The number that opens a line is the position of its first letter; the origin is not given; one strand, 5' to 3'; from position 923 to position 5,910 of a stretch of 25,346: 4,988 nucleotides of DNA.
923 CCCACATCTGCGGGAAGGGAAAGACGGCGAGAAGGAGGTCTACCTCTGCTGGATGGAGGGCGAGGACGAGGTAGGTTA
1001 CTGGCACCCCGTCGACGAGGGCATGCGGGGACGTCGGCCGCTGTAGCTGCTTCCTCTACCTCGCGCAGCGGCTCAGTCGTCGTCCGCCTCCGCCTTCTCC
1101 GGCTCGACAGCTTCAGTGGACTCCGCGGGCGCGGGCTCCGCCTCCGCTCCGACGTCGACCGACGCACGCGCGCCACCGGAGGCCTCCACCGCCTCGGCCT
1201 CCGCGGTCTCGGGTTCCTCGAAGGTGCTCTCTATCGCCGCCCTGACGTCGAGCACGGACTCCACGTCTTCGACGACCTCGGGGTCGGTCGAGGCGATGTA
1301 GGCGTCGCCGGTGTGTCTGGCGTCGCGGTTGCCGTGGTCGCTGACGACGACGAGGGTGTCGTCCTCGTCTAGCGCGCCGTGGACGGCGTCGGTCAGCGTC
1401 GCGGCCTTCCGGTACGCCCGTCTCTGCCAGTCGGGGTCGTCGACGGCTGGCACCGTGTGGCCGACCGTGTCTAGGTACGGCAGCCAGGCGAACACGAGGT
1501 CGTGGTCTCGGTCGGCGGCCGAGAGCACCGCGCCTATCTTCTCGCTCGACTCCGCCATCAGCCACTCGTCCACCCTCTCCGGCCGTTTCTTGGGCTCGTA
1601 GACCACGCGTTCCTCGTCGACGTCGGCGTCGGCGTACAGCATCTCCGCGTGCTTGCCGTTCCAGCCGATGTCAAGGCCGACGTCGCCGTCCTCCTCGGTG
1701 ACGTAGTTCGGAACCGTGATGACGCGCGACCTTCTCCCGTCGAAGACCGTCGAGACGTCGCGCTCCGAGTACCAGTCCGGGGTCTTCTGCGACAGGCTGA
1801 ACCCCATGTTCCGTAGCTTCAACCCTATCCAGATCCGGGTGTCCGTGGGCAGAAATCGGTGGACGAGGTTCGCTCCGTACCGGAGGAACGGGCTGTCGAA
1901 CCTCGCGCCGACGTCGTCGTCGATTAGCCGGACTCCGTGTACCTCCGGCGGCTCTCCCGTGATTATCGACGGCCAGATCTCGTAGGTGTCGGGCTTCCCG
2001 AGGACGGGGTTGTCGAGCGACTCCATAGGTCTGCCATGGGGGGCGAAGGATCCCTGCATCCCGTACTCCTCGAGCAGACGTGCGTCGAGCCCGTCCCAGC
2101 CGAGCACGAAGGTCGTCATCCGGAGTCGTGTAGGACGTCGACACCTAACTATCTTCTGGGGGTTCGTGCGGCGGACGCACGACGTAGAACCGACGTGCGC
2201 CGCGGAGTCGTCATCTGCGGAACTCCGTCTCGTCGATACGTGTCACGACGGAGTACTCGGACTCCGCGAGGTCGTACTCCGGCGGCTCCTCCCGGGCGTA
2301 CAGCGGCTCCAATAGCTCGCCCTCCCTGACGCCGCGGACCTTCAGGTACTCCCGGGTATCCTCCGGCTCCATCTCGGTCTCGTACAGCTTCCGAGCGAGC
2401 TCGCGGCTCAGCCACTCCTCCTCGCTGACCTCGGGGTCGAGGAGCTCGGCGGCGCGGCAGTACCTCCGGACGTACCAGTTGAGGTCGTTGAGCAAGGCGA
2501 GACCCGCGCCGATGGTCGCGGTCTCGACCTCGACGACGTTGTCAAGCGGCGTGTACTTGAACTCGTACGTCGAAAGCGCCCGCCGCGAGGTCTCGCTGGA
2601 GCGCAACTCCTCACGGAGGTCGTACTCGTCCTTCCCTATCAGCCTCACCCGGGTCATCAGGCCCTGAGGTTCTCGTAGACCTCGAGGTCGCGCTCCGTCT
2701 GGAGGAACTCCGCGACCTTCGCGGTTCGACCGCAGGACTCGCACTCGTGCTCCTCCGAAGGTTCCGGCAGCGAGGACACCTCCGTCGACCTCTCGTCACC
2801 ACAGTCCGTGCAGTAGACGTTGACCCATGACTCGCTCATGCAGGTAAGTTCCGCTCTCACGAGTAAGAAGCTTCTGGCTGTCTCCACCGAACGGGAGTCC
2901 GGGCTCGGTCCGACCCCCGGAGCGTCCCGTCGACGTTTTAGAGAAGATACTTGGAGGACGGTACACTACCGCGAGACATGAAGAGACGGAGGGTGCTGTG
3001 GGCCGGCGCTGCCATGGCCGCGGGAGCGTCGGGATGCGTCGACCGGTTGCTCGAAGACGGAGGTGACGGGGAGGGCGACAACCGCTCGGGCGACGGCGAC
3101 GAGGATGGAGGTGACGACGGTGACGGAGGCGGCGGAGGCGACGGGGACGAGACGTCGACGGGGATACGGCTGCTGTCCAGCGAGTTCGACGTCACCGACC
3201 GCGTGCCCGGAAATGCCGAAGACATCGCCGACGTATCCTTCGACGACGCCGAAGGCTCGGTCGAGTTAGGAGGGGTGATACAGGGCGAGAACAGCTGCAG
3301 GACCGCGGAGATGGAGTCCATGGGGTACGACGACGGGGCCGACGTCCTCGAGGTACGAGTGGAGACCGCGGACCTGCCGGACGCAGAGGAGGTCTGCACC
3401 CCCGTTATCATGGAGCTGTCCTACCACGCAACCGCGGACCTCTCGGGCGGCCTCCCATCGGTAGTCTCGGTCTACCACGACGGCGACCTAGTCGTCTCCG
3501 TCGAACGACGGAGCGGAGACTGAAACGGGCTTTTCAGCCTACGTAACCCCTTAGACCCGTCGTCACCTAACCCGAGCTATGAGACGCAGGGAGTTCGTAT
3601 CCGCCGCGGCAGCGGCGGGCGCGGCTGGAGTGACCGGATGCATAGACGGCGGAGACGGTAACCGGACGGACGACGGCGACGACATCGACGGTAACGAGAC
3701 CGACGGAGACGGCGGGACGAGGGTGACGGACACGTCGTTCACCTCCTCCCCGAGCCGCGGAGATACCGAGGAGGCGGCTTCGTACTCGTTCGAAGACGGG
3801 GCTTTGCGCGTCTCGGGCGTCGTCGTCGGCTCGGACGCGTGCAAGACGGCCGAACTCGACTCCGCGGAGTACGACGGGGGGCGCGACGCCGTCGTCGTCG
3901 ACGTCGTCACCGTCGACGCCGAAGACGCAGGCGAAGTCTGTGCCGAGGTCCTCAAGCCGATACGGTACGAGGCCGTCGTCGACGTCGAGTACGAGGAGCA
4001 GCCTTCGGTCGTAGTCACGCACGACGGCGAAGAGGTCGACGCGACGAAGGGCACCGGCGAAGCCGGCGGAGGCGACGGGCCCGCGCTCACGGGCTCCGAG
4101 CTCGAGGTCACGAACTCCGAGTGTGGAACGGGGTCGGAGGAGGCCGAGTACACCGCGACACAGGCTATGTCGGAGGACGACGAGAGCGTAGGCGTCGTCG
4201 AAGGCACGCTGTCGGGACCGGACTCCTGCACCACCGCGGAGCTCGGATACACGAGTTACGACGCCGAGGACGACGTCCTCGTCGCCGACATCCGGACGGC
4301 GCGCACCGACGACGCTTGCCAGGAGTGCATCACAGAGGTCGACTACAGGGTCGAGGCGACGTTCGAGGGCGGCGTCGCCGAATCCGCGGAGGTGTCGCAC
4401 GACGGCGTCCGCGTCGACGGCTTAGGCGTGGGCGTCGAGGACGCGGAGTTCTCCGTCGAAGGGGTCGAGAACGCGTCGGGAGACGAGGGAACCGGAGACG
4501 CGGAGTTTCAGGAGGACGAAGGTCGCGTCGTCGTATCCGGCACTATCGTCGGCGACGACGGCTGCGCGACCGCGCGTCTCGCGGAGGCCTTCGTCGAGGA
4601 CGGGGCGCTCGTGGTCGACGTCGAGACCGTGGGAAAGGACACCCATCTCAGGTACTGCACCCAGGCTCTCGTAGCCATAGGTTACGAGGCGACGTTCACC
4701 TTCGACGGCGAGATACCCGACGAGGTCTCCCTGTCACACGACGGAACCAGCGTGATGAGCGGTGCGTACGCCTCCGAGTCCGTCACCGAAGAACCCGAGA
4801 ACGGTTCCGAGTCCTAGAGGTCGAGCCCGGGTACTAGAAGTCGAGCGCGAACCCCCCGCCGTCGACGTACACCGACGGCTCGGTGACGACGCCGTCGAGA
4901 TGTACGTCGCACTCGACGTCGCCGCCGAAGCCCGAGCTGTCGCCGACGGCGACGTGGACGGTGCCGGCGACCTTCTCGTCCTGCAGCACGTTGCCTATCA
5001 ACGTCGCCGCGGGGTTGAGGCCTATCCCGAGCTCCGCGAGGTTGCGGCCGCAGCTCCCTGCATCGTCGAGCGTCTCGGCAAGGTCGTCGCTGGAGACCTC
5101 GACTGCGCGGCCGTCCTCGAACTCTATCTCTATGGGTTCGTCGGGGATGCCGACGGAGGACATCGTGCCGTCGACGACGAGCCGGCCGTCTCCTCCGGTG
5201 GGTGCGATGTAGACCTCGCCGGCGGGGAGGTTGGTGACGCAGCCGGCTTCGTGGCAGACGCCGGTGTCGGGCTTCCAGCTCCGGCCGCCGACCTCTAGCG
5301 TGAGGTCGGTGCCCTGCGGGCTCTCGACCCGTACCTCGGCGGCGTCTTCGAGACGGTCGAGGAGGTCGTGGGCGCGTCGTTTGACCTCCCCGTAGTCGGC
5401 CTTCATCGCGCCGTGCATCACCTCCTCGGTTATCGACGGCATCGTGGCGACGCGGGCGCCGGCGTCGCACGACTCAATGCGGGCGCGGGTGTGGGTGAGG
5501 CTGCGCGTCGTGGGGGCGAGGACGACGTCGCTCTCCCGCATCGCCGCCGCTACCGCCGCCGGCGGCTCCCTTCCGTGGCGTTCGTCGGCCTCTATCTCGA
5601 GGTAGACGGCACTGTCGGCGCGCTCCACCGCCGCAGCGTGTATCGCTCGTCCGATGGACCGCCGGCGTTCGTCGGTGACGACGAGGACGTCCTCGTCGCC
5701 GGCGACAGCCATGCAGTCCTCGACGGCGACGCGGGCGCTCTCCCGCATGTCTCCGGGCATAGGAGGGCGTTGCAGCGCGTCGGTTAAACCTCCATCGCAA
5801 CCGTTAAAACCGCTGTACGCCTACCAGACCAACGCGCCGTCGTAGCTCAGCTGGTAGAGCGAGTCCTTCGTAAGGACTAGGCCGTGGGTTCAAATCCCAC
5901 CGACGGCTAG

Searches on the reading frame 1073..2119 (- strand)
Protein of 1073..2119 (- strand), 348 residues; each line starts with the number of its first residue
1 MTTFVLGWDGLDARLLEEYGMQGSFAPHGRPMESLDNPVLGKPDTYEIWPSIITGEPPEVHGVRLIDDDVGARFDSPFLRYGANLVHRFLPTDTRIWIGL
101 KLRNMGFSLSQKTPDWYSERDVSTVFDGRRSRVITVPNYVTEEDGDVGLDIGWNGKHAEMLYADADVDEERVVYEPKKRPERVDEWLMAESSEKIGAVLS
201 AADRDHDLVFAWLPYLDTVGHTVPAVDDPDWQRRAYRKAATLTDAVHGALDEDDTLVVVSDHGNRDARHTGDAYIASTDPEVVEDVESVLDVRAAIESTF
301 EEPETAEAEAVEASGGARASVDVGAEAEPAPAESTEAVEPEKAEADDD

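Call 13: search_protein_families(library=pfam, proteins=[window:1073-2119:-], max_evalue=0.001)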
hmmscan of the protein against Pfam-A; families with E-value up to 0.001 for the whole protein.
window:1073-2119:- (348 aa): 1 family
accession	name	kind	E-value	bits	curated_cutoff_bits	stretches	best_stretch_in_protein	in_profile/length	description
PF01663.27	Phosphodiest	-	3.1e-08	34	23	1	43-267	42-224/342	Type I phosphodiesterase / nucleotide pyrophosphatase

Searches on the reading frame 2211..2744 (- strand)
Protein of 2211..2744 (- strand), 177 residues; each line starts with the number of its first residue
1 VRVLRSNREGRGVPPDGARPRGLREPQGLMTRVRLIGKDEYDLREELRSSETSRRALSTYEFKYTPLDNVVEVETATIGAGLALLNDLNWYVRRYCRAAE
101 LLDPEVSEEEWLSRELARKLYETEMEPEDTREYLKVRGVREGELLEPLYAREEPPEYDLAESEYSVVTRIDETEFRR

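Call 13: search_protein_families(library=pfam, proteins=[window:2211-2744:-], max_evalue=0.001)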
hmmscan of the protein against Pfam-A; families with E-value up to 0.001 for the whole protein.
window:2211-2744:- (177 aa): 1 family
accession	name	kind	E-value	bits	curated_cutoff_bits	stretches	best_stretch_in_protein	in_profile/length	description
PF19120.5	DUF5804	-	3.5e-35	120.6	26.5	1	31-139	1-108/108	Family of unknown function (DUF5804)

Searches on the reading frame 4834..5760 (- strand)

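Call 13: search_protein_families(library=pfam, proteins=[window:4834-5760:-], max_evalue=0.001)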
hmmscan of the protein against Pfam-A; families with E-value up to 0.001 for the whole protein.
window:4834-5760:- (308 aa): 1 family
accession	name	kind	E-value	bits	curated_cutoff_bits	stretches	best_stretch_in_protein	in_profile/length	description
PF02073.20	Peptidase_M29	-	2.3e-16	60.1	27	1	123-276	185-350/406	Thermophilic metalloprotease (M29)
